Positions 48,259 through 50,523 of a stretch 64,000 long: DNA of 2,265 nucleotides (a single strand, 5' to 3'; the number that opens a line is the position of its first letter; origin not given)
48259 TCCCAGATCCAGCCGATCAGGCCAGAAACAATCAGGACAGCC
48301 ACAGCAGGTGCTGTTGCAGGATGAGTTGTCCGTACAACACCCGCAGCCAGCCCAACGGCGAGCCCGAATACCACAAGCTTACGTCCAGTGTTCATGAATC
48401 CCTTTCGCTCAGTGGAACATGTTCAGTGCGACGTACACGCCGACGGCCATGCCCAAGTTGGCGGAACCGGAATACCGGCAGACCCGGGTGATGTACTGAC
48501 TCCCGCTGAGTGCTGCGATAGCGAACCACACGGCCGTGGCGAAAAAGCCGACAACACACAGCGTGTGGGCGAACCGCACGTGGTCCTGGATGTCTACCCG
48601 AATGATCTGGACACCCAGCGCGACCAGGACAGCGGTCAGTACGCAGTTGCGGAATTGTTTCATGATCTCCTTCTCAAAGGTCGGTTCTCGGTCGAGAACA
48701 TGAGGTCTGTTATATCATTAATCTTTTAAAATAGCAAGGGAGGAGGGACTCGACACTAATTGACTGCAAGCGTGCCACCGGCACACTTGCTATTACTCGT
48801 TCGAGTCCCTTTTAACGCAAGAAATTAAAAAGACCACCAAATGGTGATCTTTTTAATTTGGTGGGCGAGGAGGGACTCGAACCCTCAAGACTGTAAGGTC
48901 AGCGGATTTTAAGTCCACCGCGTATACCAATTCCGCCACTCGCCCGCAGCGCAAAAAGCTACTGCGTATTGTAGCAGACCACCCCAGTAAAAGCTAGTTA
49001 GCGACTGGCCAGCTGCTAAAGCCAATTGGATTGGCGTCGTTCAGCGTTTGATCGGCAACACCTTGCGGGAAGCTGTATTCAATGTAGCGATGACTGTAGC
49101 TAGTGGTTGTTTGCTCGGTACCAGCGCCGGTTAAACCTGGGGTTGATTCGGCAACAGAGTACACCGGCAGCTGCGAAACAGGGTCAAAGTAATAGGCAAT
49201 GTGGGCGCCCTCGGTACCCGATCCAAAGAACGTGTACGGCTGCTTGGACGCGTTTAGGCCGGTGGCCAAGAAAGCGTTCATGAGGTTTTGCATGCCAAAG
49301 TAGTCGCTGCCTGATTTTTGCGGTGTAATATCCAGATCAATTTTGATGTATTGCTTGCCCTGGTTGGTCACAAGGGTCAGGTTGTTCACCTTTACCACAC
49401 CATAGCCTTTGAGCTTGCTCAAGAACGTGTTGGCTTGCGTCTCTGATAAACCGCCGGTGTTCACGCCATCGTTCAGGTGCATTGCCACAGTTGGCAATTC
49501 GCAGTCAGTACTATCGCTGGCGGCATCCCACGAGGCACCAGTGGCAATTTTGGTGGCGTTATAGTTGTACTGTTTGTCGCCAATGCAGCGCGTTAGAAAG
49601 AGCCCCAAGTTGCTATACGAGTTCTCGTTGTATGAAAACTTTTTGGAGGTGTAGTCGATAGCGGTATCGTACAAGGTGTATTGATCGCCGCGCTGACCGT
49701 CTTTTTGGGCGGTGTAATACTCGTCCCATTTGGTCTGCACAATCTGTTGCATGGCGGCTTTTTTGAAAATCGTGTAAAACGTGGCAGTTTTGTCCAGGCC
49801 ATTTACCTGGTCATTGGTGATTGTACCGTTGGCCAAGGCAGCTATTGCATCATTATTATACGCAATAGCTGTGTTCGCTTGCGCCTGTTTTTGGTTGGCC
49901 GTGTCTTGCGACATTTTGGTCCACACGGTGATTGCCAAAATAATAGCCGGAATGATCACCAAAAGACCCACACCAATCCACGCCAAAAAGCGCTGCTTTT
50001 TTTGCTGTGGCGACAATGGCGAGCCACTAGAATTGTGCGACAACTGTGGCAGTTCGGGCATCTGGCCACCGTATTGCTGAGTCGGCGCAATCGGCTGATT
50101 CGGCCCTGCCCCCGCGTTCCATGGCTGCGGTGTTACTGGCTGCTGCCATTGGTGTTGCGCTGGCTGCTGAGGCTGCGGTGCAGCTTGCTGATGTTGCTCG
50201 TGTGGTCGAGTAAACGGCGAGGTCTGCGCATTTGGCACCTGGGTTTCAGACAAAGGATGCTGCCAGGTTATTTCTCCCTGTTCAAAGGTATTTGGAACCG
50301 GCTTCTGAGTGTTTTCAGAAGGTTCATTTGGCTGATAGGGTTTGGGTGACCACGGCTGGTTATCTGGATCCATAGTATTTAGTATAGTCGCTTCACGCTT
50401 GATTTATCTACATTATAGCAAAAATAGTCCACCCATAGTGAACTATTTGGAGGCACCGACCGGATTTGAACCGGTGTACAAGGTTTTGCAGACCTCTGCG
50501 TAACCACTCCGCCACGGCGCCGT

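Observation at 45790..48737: Block C is organised like a cassette array with repeated linkers and SD/anti-SD inverted repeats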

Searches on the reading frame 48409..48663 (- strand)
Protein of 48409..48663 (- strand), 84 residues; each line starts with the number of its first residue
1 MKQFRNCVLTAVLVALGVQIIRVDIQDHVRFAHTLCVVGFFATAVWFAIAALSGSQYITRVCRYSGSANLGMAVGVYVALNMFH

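Call 10: search_protein_families(library=pfam, proteins=[window:48409-48663:-], max_evalue=1)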
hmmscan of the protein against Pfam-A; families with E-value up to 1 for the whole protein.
window:48409-48663:- (84 aa): 1 family
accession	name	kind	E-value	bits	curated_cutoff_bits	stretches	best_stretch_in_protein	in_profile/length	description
PF17197.9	DUF5134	-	0.041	14.3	29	1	34-82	32-78/152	Domain of unknown function (DUF5134)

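Call 20: list_cluster_members(proteins=[window:48409-48663:-, window:48138-48395:-, window:47454-47804:-, window:47148-47414:-, window:46131-46760:-])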
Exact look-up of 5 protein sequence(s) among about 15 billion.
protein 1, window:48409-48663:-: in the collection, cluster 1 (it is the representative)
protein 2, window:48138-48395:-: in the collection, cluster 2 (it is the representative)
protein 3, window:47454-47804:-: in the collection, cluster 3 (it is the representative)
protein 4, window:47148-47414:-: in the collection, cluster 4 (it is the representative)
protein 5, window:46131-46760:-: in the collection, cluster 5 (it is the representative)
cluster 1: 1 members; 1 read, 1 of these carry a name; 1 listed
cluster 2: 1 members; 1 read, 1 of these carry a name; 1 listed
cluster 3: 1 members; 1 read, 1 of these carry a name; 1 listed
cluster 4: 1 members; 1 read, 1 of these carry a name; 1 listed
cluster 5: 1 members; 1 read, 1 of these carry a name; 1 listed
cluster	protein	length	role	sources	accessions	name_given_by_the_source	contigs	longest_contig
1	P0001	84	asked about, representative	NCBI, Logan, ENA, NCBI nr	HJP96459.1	MAG TPA: hypothetical protein VJ843_03730 [Candidatus Saccharimonadales bacterium] | hypothetical protein [Candidatus Saccharimonadales bacterium]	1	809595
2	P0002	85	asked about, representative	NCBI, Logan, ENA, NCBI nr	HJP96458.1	MAG TPA: hypothetical protein VJ843_03725 [Candidatus Saccharimonadales bacterium] | hypothetical protein [Candidatus Saccharimonadales bacterium]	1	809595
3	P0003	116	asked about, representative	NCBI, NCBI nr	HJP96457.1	MAG TPA: hypothetical protein VJ843_03720 [Candidatus Saccharimonadales bacterium] | hypothetical protein [Candidatus Saccharimonadales bacterium]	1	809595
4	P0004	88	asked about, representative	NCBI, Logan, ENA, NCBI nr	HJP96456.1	MAG TPA: hypothetical protein VJ843_03715 [Candidatus Saccharimonadales bacterium] | hypothetical protein [Candidatus Saccharimonadales bacterium]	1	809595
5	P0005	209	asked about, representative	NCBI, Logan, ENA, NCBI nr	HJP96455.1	MAG TPA: hypothetical protein VJ843_03710 [Candidatus Saccharimonadales bacterium] | hypothetical protein [Candidatus Saccharimonadales bacterium]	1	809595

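Call 86: search_protein_families(library=phrogs, proteins=[window:48409-48663:-], max_evalue=0.1)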
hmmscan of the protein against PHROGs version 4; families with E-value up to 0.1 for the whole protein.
window:48409-48663:- (84 aa): 0 families

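Call 87: search_protein_families(library=padloc, proteins=[window:48409-48663:-], max_evalue=0.1)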
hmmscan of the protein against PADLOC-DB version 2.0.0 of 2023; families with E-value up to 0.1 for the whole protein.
window:48409-48663:- (84 aa): 0 families

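Call 88: search_protein_families(library=ncbifam, proteins=[window:48409-48663:-], max_evalue=0.1)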
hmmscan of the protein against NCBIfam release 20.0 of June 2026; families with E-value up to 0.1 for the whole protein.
window:48409-48663:- (84 aa): 1 family
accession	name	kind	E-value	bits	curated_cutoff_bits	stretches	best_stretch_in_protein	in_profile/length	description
NF002796.0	PRK02935.1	equivalog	0.051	13.4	108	1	2-55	10-67/118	hypothetical protein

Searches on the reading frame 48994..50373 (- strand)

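Call 88: search_protein_families(library=ncbifam, proteins=[window:48994-50373:-], max_evalue=0.1)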
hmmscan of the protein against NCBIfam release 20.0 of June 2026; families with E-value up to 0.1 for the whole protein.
window:48994-50373:- (459 aa): 1 family
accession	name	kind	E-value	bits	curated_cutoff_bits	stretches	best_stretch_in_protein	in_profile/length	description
NF045849.1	ICE_MMCAP2_0565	equivalog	0.027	14.1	40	1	131-171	16-57/80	Mbov_0395 family pilin-like conjugal transfer protein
